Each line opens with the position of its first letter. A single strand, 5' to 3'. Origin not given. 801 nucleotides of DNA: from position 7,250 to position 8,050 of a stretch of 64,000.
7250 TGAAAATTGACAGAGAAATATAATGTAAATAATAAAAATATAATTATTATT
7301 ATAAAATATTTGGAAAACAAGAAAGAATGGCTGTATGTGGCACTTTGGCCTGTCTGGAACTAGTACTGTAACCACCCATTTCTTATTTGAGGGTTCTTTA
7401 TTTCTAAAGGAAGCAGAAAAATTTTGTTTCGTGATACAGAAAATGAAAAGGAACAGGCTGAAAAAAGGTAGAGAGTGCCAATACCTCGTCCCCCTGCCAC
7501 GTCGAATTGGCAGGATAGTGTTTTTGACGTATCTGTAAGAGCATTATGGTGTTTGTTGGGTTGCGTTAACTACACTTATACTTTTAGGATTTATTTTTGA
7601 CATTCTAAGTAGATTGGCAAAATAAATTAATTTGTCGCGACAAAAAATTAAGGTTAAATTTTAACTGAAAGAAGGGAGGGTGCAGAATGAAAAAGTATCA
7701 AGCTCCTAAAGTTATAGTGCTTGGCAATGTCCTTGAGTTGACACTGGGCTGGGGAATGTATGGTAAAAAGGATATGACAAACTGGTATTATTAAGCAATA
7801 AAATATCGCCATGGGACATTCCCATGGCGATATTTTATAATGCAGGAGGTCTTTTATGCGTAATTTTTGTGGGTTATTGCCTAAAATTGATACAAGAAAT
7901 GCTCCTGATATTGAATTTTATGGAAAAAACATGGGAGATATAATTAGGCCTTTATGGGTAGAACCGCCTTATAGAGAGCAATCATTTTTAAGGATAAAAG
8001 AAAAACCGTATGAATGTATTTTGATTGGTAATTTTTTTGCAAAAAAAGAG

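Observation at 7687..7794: Unannotated precursor with textbook leader motif; core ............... forces a Gly1-Asp9 ring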

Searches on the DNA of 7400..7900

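Call 60: search_rna_families(source=window, start=7400, end=7900, threshold=evalue, max_evalue=1)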
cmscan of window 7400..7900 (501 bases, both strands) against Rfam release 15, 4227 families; matches with E-value up to 1: 3.
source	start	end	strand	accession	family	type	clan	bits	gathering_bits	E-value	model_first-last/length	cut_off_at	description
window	7402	7465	+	RF01605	plasmodium_snoR30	Gene; snRNA; snoRNA; CD-box;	-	25.1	43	0.13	1-74/74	no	small nucleolar RNA snoR30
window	7786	7838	+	RF02676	Esr41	Gene; sRNA;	-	18.8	102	0.4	1-74/74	no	Enterohemorrhagic E. coli sRNA 41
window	7800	7837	-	RF02637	EF0408_EF0409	Gene; sRNA;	-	12.3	440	0.78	374-408/412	no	Enterococcus sRNA EF0408_EF0409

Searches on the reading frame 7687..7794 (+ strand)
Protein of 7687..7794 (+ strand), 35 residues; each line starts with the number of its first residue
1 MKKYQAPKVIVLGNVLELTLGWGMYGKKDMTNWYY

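Call 4: search_protein_families(library=pfam, proteins=[window:7687-7794:+], max_evalue=0.01)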
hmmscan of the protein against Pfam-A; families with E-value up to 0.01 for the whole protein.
window:7687-7794:+ (35 aa): 0 families

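Call 5: search_protein_families(library=ncbifam, proteins=[window:7687-7794:+], max_evalue=0.1)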
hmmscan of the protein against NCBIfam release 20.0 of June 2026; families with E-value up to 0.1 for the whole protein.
window:7687-7794:+ (35 aa): 2 families
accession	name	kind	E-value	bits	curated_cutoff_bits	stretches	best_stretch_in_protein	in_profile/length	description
NF033521.1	lasso_leader_L3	domain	0.00072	19.5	19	1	4-22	1-19/20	lasso RiPP family leader peptide-containing protein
NF033528.1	lasso_cyano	subfamily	0.00077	19.4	33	1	2-29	3-30/35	lasso peptide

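Call 13: find_encoding_contigs(protein=P0071, flank=10000, max_places=4)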
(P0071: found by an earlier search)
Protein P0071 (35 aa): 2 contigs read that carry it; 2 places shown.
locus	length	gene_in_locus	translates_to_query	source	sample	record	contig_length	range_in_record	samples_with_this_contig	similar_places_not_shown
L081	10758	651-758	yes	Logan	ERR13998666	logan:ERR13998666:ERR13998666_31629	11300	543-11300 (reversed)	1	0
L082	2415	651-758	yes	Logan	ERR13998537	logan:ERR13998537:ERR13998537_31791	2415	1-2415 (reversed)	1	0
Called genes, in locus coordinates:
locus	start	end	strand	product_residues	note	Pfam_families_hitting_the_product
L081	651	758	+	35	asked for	-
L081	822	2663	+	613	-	PF00733:Asn_synthase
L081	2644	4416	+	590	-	PF00005:ABC_tran, PF02463:SMC_N (faint), PF13304:AAA_21 (faint)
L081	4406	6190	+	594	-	PF00664:ABC_membrane, PF13175:AAA_15 (faint), PF00005:ABC_tran, PF13304:AAA_21 (faint)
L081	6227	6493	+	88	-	PF05402:PqqD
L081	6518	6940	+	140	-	PF13471:Transglut_core3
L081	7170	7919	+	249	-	PF13476:AAA_23 (weak), PF00005:ABC_tran (weak), PF02463:SMC_N (faint), PF12775:AAA_7 (faint), PF13555:AAA_29 (weak), PF13304:AAA_21 (weak), PF13175:AAA_15, PF13304:AAA_21 (weak)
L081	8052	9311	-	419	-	PF05343:Peptidase_M42 (faint), PF01546:Peptidase_M20, PF07687:M20_dimer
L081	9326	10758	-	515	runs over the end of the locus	PF03806:ABG_transport, PF02667:SCFA_trans (weak)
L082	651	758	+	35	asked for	-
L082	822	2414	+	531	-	?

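Call 14: find_encoding_contigs(protein=window:7687-7791:+, flank=2000, max_places=4)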
Protein seq(35 aa) (35 aa): 1 contig read that carries it; 1 place shown.
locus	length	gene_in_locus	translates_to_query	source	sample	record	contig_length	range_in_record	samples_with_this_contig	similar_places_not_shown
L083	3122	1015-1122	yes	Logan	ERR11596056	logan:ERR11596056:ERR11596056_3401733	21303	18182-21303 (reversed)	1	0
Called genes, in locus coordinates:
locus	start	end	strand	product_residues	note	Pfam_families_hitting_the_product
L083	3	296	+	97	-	?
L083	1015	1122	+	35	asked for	-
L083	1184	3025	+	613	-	PF00733:Asn_synthase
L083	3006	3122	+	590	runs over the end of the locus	PF00005:ABC_tran, PF02463:SMC_N (faint), PF13304:AAA_21 (faint)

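Call 22: search_protein_representatives(protein=window:7687-7791:+)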
Query: 35 residues. Proteins with E-value up to 0.001 (for the whole library): 1; up to 1e-10: 1; up to 1e-30: 0. The best 1 are listed.
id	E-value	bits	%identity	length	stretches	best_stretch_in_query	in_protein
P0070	2.6e-17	75.7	100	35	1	1-35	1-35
